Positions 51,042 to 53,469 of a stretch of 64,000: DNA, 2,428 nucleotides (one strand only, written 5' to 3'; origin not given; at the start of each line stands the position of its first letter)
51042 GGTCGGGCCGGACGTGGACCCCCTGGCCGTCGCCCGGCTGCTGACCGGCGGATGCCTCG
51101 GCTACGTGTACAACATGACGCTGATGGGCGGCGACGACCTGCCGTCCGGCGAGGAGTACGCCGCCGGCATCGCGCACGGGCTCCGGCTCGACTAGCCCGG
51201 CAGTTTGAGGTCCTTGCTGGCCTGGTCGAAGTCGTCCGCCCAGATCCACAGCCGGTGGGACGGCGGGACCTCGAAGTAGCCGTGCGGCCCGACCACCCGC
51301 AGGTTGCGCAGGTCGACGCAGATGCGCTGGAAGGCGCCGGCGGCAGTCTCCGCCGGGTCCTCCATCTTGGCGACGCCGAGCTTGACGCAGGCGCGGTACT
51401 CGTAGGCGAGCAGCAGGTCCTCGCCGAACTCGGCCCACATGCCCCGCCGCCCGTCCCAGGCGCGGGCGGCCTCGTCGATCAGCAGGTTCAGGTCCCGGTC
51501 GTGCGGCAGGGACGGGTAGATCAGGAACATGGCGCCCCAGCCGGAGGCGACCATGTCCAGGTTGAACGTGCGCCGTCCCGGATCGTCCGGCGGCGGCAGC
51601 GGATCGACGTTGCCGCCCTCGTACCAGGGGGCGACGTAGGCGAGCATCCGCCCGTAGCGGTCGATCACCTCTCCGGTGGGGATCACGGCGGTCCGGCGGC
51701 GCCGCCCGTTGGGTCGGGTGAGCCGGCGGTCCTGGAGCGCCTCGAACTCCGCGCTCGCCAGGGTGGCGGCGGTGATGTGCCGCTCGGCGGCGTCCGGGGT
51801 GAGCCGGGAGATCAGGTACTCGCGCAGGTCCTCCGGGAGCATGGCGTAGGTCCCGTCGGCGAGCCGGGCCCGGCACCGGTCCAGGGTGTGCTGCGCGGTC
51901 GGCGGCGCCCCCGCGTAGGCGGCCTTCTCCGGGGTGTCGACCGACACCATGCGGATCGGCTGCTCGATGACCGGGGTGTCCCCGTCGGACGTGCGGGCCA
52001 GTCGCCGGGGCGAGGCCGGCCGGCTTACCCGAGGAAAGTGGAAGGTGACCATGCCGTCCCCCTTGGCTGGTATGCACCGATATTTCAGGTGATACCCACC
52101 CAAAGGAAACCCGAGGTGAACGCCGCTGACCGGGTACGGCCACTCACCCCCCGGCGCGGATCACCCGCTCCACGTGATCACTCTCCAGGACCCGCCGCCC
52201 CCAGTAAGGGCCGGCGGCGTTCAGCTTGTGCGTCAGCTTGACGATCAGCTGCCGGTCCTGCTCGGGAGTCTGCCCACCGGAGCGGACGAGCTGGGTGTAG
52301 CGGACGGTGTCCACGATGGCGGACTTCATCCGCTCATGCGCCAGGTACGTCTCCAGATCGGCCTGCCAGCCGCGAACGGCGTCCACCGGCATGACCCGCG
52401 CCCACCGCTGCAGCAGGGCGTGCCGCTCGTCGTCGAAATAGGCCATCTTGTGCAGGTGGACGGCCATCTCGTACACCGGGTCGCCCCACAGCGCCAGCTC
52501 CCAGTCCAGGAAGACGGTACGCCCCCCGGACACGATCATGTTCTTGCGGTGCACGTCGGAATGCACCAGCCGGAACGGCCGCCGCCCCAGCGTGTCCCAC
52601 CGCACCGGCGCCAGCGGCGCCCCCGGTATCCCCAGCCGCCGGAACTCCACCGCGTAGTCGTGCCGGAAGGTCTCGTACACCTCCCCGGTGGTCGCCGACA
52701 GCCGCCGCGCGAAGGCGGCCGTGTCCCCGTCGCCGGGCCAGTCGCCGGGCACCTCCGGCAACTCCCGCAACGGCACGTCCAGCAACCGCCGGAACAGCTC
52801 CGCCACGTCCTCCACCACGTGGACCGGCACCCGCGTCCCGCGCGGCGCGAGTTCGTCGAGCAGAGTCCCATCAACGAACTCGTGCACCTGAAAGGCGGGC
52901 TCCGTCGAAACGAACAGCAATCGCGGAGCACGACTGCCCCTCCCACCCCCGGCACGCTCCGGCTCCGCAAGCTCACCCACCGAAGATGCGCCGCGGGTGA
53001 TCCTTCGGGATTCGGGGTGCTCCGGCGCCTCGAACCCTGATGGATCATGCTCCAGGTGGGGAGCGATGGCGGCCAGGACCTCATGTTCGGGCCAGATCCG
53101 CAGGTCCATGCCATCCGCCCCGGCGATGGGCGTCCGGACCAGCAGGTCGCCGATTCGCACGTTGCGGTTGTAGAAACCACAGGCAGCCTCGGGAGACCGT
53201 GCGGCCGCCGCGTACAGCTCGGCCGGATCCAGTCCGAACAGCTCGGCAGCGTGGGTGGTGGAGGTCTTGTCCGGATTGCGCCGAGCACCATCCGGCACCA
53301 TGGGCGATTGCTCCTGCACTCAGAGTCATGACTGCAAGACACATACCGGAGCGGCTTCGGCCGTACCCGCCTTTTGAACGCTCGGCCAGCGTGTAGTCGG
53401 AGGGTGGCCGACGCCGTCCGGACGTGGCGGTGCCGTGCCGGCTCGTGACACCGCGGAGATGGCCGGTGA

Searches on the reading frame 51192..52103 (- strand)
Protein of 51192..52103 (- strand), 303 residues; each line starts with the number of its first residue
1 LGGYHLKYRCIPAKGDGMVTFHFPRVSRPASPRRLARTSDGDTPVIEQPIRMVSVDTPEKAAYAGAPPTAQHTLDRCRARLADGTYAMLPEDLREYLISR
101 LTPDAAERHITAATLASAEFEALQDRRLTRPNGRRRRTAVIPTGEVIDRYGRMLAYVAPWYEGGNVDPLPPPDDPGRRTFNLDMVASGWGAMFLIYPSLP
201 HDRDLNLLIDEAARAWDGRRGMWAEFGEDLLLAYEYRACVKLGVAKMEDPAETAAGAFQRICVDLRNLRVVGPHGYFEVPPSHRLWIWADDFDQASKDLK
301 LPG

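Call 36: search_protein_families(library=pfam, proteins=[window:51192-52103:-], max_evalue=0.01)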
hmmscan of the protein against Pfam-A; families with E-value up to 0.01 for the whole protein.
window:51192-52103:- (303 aa): 1 family
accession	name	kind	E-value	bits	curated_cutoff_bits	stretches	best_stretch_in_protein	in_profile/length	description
PF00565.23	SNase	-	9.4e-06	26.5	21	1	140-224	41-106/107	Staphylococcal nuclease homologue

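Call 37: search_protein_families(library=padloc, proteins=[window:51192-52103:-], max_evalue=0.01)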
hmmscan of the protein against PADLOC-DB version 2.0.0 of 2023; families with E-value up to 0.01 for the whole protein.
window:51192-52103:- (303 aa): 1 family
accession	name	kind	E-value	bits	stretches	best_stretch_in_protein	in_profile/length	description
PDLC01096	C3a212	-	0.0041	14.3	0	143-230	114-183/279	SNc+LTD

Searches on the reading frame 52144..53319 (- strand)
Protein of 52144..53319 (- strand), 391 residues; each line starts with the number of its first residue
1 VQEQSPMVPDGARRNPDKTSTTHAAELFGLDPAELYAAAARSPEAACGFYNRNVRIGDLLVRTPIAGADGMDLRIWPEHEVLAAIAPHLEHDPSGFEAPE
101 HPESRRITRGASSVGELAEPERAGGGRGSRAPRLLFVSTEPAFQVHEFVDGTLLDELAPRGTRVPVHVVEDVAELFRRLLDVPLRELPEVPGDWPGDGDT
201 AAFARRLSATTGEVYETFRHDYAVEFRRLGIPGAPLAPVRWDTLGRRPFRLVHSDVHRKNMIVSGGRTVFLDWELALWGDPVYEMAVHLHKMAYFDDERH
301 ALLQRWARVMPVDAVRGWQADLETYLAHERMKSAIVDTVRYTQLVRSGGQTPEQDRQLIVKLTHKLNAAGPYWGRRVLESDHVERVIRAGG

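Call 36: search_protein_families(library=pfam, proteins=[window:52144-53319:-], max_evalue=0.01)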
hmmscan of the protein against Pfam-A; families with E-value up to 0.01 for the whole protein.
window:52144-53319:- (391 aa): 2 families
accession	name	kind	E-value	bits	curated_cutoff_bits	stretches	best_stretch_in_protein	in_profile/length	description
PF01636.29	APH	-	4.2e-13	50.1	23.2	1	133-306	70-229/239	Phosphotransferase enzyme family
PF01633.27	Choline_kinase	-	0.0054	16.5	29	1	246-328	159-242/300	Choline/ethanolamine kinase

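Call 37: search_protein_families(library=padloc, proteins=[window:52144-53319:-], max_evalue=0.01)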
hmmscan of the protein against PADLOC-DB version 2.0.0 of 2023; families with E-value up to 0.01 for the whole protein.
window:52144-53319:- (391 aa): 0 families
